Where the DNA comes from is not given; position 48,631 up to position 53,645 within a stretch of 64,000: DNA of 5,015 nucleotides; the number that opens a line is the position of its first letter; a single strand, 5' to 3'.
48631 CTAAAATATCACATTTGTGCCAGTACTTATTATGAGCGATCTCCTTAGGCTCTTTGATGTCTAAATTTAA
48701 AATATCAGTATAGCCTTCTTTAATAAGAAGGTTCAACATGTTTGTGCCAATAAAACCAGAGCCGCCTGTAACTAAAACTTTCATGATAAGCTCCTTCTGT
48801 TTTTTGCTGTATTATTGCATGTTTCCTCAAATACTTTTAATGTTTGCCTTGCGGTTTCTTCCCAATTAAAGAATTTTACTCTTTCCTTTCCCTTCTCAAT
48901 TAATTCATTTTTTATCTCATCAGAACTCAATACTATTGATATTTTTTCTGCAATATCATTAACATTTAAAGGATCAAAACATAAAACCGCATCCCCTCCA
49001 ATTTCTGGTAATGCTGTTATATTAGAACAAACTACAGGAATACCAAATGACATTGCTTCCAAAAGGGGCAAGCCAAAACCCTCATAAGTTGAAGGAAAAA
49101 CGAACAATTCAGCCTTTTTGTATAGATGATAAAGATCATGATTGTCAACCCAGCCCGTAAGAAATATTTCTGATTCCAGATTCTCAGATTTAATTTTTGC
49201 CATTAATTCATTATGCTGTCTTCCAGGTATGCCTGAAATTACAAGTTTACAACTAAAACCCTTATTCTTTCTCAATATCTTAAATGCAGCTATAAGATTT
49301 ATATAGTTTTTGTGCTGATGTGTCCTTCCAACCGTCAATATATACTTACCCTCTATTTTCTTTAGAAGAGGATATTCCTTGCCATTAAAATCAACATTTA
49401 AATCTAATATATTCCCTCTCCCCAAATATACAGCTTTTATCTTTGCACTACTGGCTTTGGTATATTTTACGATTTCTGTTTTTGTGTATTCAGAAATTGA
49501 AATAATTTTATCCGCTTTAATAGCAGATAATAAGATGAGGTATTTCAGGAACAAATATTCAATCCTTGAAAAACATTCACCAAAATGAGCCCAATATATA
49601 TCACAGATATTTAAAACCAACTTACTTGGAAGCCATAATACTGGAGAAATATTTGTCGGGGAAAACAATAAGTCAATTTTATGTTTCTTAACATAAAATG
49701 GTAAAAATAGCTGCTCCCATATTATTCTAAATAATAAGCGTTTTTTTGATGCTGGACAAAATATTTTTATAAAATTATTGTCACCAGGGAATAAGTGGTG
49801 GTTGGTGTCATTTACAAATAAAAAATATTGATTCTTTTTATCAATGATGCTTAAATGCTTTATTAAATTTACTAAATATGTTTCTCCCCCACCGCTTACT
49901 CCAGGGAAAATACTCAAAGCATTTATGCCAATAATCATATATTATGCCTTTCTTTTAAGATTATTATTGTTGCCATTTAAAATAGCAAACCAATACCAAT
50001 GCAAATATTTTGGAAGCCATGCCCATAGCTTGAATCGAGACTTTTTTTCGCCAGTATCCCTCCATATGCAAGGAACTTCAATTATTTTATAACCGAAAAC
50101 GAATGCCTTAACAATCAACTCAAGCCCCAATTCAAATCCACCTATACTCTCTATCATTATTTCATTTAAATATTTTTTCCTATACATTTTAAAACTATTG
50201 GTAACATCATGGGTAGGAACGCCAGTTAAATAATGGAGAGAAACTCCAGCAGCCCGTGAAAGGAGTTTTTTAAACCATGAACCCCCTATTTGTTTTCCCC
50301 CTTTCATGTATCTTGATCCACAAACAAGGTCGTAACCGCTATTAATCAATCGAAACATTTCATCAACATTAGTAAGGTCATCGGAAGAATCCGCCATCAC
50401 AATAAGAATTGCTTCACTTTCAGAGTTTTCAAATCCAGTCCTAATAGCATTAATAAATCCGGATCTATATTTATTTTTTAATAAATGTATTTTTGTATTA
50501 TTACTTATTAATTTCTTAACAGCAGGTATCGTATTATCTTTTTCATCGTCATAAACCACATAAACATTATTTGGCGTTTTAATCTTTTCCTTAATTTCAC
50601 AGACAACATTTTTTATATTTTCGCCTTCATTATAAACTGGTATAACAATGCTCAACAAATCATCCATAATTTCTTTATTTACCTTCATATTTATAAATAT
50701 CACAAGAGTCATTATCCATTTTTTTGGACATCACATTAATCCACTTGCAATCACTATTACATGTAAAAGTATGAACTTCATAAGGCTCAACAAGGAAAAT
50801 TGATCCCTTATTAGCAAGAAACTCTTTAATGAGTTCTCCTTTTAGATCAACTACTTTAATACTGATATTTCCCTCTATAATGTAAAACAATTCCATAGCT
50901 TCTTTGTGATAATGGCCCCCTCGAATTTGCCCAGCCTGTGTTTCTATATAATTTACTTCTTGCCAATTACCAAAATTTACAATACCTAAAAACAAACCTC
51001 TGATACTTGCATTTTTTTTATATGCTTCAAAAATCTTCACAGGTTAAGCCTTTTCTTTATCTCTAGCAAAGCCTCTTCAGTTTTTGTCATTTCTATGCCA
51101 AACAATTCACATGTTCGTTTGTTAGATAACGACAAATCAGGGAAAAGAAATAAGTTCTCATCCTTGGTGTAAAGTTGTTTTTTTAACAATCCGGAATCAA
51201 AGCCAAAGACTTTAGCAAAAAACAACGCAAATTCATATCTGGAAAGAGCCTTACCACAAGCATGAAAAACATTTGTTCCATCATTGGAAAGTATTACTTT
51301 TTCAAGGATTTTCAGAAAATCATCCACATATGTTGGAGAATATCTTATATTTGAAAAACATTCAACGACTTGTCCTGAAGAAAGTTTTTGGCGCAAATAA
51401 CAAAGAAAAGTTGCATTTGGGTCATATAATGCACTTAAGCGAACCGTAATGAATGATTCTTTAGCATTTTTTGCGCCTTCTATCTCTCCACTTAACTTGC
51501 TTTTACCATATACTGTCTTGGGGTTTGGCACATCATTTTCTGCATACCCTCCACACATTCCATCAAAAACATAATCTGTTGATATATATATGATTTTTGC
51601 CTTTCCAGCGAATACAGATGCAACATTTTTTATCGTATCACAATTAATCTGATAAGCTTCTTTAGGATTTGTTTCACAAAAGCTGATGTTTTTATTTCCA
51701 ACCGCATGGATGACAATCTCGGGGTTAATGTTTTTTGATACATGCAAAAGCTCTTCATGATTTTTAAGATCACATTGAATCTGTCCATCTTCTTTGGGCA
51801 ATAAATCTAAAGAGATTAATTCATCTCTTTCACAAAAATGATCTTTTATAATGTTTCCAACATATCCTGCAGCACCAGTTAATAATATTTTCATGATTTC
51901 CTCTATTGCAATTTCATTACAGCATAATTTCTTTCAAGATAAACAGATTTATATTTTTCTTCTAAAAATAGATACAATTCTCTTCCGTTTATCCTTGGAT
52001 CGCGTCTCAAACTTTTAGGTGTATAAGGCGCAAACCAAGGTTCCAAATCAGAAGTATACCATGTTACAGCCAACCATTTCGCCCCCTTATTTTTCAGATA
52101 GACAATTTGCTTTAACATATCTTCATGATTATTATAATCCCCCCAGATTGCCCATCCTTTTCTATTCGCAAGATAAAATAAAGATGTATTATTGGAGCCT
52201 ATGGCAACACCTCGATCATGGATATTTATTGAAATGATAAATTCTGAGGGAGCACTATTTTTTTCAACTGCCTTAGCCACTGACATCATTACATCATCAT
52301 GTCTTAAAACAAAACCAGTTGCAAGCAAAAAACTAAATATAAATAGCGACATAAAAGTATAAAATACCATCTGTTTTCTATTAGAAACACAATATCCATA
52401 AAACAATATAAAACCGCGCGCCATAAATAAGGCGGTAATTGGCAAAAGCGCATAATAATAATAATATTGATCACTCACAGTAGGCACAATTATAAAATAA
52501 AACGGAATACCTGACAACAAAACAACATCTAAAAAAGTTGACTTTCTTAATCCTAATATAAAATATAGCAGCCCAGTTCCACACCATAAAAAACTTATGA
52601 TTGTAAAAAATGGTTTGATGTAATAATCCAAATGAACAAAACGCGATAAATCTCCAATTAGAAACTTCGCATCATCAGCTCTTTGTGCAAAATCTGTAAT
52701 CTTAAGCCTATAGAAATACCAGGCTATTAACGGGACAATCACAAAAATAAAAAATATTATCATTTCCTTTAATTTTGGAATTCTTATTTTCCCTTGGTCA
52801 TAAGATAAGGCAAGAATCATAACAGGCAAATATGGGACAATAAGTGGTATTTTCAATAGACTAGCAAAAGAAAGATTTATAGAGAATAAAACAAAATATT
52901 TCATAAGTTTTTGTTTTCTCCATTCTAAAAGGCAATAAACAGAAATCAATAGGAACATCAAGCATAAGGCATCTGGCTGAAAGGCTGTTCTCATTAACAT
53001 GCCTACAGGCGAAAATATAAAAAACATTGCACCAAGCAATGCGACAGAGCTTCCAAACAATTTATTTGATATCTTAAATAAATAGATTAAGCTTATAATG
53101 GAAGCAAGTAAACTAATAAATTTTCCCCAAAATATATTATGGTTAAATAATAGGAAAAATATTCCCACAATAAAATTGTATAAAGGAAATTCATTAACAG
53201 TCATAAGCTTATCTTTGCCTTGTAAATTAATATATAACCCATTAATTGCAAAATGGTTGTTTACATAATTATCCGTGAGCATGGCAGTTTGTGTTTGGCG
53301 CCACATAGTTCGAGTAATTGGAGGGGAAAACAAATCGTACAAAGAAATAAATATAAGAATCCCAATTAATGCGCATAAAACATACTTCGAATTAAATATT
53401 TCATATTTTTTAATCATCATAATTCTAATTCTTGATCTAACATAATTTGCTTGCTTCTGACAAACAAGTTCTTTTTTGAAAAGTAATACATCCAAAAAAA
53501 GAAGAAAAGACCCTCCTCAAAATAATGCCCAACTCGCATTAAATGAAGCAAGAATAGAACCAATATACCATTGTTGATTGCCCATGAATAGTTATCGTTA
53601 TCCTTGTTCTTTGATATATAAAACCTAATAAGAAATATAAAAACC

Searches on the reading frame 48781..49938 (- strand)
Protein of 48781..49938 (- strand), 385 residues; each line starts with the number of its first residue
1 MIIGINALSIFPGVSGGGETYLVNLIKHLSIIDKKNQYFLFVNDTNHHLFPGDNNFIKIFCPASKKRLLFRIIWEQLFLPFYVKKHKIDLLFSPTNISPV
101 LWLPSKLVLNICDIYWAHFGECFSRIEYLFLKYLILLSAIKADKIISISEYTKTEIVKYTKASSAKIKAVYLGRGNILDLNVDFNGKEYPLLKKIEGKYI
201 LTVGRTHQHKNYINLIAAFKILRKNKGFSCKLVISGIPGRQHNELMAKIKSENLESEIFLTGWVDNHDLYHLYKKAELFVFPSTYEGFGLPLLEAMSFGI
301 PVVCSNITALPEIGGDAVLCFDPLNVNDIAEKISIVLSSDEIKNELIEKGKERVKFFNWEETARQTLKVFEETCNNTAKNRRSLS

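Call 17: search_protein_families(library=pfam, proteins=[window:48781-49938:-], max_evalue=0.00001)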
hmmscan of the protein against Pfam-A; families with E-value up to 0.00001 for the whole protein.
window:48781-49938:- (385 aa): 5 families
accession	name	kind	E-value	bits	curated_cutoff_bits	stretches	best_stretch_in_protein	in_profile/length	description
PF00534.26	Glycos_transf_1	-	1.2e-38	132.8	26.4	1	195-353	13-172/172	Glycosyl transferases group 1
PF13692.12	Glyco_trans_1_4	-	4.1e-29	102.1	27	1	198-338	2-141/142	Glycosyl transferases group 1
PF20706.3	GT4-conflict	-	4.9e-13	49.2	26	1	194-306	194-312/385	Family 4 Glycosyltransferase in conflict systems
PF13439.12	Glyco_transf_4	-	2.7e-08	34.5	28.5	1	16-173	2-165/170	Glycosyltransferase Family 4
PF13524.12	Glyco_trans_1_2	-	9e-08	32.6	25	1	257-367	28-143/144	Glycosyl transferase-like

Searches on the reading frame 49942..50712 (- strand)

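Call 17: search_protein_families(library=pfam, proteins=[window:49942-50712:-], max_evalue=0.00001)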
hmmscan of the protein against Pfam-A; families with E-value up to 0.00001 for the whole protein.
window:49942-50712:- (256 aa): 1 family
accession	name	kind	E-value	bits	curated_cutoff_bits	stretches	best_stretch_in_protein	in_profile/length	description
PF00535.33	Glycos_transf_2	-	6.6e-21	75.4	23.3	1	21-185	1-167/168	Glycosyl transferase family 2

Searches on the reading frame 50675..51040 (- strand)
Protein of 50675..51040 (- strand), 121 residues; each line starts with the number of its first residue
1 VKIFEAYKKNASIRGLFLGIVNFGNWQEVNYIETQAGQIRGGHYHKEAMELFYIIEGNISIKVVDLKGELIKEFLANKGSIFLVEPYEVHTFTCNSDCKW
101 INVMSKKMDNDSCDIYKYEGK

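Call 17: search_protein_families(library=pfam, proteins=[window:50675-51040:-], max_evalue=0.00001)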
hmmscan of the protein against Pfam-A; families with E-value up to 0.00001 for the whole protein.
window:50675-51040:- (121 aa): 2 families
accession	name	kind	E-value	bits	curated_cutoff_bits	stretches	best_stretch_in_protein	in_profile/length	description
PF14667.12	Polysacc_synt_C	-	6.7e-09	36.3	28.7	1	13-92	4-83/111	Polysaccharide biosynthesis C-terminal domain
PF07883.17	Cupin_2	-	1.2e-08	34.9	27.2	1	32-103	3-69/70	Cupin domain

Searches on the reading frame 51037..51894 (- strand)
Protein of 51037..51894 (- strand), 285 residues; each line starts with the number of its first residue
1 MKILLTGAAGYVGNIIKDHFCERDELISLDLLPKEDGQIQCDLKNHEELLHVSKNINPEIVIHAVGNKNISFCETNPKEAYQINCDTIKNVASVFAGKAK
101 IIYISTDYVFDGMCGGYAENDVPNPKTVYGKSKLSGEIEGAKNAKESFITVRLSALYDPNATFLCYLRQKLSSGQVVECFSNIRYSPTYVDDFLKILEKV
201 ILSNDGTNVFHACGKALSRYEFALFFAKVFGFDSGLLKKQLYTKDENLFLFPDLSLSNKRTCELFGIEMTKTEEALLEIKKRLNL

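Call 7: search_protein_families(library=pfam, proteins=[window:51037-51894:-])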
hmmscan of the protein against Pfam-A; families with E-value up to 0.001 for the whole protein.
window:51037-51894:- (285 aa): 4 families
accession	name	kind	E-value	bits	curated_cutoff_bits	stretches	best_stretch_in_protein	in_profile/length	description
PF04321.23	RmlD_sub_bind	-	2.8e-40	138.6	27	1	1-237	1-238/287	RmlD substrate binding domain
PF01370.27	Epimerase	-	2.2e-16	60.4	20.9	1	3-203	1-227/240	NAD dependent epimerase/dehydratase family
PF02719.21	Polysacc_synt_2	-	6.9e-08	32.4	20.2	1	39-109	59-131/293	Polysaccharide biosynthesis protein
PF16363.11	GDP_Man_Dehyd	-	0.00028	20.9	27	0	39-137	57-161/332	GDP-mannose 4,6 dehydratase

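Call 8: search_protein_families(library=ncbifam, proteins=[window:51037-51894:-])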
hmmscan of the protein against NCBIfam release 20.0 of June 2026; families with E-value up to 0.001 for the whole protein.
window:51037-51894:- (285 aa): 7 families
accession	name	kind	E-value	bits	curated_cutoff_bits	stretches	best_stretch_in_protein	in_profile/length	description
TIGR01214.1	rmlD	equivalog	6.9e-43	146.8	224.05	1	2-234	1-230/285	dTDP-4-dehydrorhamnose reductase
NF007440.0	PRK09987.1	equivalog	2.4e-16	59.9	308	1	1-158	1-156/299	dTDP-4-dehydrorhamnose reductase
TIGR01179.1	galE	equivalog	8.7e-09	34.6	262.3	1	2-137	1-153/332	UDP-glucose 4-epimerase GalE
TIGR02622.1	CDP_4_6_dhtase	equivalog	2.5e-06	26.9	278.45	1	36-150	56-174/352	CDP-glucose 4,6-dehydratase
TIGR02197.1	heptose_epim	equivalog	7.2e-05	22.1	274.6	1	3-134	1-143/316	ADP-glyceromanno-heptose 6-epimerase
NF005754.0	PRK07578.1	equivalog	7.9e-05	22.6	167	1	1-84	1-82/200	short chain dehydrogenase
TIGR03589.1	PseB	equivalog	0.00015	20.9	407.75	1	42-108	61-127/324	UDP-N-acetylglucosamine 4,6-dehydratase (inverting)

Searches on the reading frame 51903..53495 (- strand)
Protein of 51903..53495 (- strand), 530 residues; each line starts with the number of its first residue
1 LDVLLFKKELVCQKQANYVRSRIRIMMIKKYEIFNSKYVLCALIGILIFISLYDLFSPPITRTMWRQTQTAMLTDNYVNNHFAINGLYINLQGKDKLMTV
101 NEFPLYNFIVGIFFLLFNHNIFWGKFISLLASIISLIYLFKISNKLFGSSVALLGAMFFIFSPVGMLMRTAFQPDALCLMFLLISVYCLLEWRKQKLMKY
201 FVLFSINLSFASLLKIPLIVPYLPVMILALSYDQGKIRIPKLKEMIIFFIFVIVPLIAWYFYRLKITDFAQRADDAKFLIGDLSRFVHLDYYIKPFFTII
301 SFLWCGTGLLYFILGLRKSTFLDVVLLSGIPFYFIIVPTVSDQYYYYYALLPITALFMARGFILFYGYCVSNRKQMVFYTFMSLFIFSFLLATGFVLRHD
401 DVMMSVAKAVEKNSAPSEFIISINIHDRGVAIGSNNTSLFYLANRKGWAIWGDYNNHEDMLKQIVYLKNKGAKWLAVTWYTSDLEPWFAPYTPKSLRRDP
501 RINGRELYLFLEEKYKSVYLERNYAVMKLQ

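Call 7: search_protein_families(library=pfam, proteins=[window:51903-53495:-])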
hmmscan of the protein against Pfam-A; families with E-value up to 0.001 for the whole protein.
window:51903-53495:- (530 aa): 3 families
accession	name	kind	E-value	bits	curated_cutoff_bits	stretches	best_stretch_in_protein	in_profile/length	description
PF13231.12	PMT_2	-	7.5e-18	65.7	26.1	1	104-259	4-160/160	Dolichyl-phosphate-mannose-protein mannosyltransferase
PF03901.23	Glyco_transf_22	-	0.00024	20.9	23.8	1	121-255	80-216/414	Alg9-like mannosyltransferase family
PF02366.24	PMT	-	0.0003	20.9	22.7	1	103-242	63-212/245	Dolichyl-phosphate-mannose-protein mannosyltransferase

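Call 8: search_protein_families(library=ncbifam, proteins=[window:51903-53495:-])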
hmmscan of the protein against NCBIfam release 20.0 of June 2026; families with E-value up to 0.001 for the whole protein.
window:51903-53495:- (530 aa): 0 families
